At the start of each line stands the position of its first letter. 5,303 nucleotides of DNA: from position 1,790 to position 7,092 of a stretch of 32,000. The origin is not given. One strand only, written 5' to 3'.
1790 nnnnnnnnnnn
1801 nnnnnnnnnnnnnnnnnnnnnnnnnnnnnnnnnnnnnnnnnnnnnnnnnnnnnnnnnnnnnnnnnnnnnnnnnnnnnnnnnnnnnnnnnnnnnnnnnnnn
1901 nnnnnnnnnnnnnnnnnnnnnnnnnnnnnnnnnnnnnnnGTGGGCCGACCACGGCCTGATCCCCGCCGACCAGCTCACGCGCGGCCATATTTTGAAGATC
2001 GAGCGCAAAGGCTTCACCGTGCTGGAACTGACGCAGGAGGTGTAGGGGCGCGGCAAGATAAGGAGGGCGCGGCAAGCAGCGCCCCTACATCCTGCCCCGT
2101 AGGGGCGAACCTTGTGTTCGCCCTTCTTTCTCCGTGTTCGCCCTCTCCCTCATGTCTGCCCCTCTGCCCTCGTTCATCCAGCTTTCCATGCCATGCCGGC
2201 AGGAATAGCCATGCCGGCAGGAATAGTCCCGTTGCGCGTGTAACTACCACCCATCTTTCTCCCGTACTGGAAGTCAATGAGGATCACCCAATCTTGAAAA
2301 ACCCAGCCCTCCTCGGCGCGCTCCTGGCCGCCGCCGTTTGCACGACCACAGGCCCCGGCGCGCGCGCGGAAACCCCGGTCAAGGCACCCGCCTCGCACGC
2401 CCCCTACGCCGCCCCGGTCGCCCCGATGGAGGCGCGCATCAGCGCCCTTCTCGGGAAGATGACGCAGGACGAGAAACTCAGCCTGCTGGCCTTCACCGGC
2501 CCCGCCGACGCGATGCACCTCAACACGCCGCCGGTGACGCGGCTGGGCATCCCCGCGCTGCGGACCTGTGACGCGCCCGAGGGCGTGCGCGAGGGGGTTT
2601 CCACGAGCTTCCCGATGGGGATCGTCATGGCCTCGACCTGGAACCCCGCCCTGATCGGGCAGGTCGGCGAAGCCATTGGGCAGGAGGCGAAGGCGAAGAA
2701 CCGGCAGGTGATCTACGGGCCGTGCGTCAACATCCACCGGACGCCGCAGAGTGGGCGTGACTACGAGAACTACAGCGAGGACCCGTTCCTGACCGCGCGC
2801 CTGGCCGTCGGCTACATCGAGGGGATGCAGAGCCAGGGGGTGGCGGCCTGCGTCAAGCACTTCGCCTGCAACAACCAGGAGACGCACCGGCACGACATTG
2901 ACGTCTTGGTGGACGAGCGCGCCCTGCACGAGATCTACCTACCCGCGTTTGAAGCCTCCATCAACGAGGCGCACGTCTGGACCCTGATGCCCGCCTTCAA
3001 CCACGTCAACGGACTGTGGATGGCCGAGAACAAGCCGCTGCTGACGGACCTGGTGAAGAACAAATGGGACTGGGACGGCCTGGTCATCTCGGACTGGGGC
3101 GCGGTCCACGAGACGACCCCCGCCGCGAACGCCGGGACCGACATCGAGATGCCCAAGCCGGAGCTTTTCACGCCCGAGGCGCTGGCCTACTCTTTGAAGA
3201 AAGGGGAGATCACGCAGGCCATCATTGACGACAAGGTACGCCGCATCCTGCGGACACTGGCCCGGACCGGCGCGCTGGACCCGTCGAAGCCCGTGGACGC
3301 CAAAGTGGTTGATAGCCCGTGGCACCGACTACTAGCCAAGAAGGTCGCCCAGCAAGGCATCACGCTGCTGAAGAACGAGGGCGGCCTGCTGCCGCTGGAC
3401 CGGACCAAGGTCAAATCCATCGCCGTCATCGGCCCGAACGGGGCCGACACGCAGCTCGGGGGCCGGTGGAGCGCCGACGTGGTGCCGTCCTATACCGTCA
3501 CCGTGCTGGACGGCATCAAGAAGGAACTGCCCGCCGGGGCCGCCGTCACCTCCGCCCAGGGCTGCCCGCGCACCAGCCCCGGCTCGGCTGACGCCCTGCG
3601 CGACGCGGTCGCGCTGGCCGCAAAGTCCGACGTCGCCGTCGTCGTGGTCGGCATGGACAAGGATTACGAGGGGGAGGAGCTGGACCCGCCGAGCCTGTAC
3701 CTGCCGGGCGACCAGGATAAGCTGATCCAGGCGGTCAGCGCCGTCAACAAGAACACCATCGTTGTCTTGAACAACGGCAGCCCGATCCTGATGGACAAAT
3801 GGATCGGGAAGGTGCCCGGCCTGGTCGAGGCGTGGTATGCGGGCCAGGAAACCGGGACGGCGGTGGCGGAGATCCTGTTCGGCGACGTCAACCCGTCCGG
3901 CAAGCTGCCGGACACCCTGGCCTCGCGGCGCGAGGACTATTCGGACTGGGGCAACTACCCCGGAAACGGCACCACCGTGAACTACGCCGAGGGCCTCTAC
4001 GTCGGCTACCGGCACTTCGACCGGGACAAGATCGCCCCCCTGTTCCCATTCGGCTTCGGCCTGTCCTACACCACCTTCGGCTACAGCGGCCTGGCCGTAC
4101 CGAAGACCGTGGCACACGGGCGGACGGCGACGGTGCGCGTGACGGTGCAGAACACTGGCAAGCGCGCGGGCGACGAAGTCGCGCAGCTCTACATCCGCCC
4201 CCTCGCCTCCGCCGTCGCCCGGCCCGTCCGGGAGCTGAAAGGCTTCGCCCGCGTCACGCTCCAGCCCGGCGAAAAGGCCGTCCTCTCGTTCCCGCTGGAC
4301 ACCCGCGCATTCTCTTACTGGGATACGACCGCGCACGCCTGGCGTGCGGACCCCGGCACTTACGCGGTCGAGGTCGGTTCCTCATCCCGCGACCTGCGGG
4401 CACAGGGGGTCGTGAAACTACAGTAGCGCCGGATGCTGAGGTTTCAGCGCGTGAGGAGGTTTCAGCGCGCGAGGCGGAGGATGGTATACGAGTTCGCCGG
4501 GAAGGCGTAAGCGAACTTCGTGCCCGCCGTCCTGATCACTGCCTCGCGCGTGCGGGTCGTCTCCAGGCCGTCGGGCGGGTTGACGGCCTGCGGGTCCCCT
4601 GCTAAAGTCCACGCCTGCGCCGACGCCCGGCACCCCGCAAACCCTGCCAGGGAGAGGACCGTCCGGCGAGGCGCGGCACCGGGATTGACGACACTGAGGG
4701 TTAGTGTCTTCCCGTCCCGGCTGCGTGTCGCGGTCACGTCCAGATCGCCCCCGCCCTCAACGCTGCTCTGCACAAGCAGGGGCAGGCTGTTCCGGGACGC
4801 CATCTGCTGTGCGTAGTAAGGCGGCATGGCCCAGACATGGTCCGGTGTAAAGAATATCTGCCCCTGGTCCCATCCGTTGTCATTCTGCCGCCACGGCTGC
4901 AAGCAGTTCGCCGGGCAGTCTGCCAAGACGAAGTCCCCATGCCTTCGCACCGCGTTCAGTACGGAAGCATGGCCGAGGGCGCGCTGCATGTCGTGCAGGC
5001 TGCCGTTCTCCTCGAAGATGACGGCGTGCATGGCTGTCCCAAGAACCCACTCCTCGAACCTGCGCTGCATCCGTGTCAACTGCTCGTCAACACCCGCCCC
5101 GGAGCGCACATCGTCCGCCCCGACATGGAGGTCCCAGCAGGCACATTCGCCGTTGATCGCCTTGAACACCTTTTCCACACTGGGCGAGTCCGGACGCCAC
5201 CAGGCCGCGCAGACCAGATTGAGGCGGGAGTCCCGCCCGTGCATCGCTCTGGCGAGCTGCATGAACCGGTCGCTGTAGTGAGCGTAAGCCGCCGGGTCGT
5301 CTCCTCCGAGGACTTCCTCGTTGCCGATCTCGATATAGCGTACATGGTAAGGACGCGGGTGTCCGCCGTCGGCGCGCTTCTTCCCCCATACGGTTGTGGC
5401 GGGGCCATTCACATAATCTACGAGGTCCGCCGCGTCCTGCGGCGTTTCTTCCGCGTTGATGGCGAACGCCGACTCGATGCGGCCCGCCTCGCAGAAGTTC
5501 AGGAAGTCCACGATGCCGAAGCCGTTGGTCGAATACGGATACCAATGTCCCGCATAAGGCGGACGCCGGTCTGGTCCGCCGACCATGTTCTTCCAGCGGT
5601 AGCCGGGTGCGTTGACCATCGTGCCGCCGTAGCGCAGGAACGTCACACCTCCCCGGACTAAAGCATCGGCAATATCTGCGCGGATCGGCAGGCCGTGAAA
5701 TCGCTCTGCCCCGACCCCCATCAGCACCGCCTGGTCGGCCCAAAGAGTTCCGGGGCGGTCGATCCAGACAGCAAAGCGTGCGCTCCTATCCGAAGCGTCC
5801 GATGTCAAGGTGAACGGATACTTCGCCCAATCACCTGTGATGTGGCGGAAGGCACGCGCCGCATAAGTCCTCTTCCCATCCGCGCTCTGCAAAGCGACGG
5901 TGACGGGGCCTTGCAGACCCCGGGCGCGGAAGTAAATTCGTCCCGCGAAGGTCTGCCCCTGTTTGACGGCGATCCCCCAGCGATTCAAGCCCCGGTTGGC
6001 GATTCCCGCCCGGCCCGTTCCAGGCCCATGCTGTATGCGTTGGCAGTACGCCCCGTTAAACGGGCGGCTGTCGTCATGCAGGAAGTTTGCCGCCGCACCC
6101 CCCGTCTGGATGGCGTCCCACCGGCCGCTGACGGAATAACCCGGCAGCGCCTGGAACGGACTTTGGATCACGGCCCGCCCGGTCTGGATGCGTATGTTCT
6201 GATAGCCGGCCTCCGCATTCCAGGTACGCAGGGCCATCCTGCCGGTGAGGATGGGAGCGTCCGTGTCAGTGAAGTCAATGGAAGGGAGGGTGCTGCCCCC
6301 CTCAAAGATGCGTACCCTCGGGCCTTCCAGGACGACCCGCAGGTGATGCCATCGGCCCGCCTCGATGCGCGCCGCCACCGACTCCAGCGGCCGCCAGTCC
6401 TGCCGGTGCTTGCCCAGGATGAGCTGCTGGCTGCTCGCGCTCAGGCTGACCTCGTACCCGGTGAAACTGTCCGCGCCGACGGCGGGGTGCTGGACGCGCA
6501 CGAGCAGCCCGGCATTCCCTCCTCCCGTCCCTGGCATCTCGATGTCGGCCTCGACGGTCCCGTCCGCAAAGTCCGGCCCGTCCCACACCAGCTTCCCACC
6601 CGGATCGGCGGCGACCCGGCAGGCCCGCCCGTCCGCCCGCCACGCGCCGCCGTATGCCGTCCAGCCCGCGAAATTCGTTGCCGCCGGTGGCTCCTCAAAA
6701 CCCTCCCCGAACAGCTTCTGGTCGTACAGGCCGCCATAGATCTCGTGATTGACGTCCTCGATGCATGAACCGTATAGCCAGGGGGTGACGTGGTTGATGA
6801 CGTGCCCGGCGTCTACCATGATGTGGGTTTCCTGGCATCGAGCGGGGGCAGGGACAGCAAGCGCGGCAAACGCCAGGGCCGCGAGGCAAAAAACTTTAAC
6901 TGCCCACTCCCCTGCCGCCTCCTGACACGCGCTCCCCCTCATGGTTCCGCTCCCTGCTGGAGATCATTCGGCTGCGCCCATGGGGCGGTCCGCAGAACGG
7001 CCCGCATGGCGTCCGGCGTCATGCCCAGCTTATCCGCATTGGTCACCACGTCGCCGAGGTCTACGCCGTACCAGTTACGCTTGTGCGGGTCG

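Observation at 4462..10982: ATGA-coupled operon: glutaminase-less AsnB-like enzyme + radical SAM + halogenase-like flavoprotein + secreted GH51-like protein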

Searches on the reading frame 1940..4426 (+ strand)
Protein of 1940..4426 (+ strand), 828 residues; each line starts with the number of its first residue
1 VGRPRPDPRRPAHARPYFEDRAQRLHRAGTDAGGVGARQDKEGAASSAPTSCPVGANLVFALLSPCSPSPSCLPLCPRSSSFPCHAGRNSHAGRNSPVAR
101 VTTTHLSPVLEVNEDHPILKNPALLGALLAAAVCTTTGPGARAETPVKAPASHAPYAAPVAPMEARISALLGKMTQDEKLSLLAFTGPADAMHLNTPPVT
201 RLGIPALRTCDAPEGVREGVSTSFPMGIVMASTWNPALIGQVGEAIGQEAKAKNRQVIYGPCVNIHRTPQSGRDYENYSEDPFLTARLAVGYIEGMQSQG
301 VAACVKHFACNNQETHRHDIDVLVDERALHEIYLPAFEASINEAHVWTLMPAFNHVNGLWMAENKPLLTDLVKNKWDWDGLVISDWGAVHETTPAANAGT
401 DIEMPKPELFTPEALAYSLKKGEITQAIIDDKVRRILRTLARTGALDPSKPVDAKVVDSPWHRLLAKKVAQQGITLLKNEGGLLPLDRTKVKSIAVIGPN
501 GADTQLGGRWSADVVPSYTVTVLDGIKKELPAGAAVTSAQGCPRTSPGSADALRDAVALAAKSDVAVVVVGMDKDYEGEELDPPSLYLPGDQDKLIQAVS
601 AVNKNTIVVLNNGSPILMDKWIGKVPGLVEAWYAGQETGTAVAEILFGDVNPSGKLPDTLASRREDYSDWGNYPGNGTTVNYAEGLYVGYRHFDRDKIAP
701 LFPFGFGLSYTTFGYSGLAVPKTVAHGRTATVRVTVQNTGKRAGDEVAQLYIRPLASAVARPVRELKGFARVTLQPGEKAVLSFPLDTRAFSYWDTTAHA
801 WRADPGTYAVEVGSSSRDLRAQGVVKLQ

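Call 3: search_protein_families(library=pfam, proteins=[window:1940-4426:+])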
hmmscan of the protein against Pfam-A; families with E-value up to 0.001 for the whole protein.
window:1940-4426:+ (828 aa): 3 families
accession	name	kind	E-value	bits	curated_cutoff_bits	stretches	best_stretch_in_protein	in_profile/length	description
PF01915.27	Glyco_hydro_3_C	-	6.3e-63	212.8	31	1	474-710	1-200/200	Glycosyl hydrolase family 3 C-terminal domain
PF00933.27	Glyco_hydro_3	-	9e-48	163.8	27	1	200-438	59-315/316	Glycosyl hydrolase family 3 N terminal domain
PF14310.12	Fn3-like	-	7.6e-28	96.9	25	1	746-816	1-71/71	Fibronectin type III-like domain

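Call 4: search_protein_families(library=ncbifam, proteins=[window:1940-4426:+])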
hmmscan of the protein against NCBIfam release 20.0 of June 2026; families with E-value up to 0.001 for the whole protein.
window:1940-4426:+ (828 aa): 8 families
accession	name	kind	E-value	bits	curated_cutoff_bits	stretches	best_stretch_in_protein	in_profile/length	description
NF041610.1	alph_arabinopyran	equivalog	3.1e-173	577.8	1300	1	186-827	12-653/738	exo-alpha-(1->6)-L-arabinopyranosidase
NF052330.1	BetGlucosiCelf0468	equivalog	1.2e-151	506.7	1300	2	170-542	2-386/817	beta-d-glucosidase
NF041579.1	betaxyl_Flavo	equivalog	2.7e-119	399.4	1350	1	163-818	33-705/716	beta-xylosidase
NF041776.1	xylosidase_Xyl3A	equivalog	5e-117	392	1250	2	152-548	2-428/846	xylan 1,4-beta-xylosidase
NF052329.1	XyloArabinsidase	equivalog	3.2e-105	352.9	1050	1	200-821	87-724/750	beta-xylosidase/alpha-l-arabinosidase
NF011678.0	PRK15098.1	equivalog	1.9e-104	350.7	666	1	200-821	100-759/765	beta-glucosidase BglX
NF052331.1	Bet13-16Glucosase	equivalog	1.1e-86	291.6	1330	2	199-542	70-451/750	exo-beta-d-1,3/1,6-glucosidase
NF003740.0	PRK05337.1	equivalog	4.3e-06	26.1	207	1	243-385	104-250/340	beta-N-acetylhexosaminidase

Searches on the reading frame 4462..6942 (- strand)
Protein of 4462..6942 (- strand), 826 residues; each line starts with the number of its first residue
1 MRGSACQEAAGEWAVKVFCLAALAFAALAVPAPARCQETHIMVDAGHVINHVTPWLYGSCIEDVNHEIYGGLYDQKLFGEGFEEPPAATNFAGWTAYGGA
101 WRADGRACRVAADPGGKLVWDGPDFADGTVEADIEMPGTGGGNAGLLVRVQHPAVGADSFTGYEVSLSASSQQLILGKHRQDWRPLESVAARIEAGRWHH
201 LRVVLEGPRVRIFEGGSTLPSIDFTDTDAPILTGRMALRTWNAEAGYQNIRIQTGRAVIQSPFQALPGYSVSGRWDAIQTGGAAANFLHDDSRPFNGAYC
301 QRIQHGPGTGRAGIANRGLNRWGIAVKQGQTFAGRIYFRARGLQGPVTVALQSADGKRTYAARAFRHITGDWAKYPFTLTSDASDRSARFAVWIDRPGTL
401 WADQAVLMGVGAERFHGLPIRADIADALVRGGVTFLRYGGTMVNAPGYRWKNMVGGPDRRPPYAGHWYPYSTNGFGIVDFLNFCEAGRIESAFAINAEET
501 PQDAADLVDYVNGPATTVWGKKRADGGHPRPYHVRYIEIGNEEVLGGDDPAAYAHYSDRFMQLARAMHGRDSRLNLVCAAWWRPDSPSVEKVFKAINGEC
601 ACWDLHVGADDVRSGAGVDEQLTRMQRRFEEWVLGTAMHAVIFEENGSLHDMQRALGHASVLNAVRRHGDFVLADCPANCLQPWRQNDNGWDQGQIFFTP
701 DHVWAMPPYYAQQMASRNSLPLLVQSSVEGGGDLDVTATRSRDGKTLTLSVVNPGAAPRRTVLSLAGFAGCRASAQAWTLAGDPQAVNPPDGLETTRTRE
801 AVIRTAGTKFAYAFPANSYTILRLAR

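Call 3: search_protein_families(library=pfam, proteins=[window:4462-6942:-])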
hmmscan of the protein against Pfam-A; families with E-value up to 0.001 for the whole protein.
window:4462-6942:- (826 aa): 4 families
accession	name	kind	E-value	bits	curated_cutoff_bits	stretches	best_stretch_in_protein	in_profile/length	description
PF06439.18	3keto-disac_hyd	-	2.3e-15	57.5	26.8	1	89-253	9-187/187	3-keto-disaccharide hydrolase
PF22848.2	ASD1_dom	-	1.5e-12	48.1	22.2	1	502-545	108-152/239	Alpha-L-arabinofuranosidase 1 domain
PF06964.18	Alpha-L-AF_C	-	1.3e-11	45.4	27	1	650-818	19-165/165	Alpha-L-arabinofuranosidase C-terminal domain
PF02018.23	CBM_4_9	-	0.00032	21.5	25.9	0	315-394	48-131/136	Carbohydrate binding domain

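Call 4: search_protein_families(library=ncbifam, proteins=[window:4462-6942:-])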
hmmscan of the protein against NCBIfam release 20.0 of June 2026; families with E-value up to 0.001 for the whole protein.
window:4462-6942:- (826 aa): 1 family
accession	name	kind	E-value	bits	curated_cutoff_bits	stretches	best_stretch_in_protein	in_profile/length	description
NF051901.1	ArabsyFurArfAAgro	equivalog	4.3e-25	88.6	625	1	420-577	49-208/502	arabinosylfuranosidase ArfA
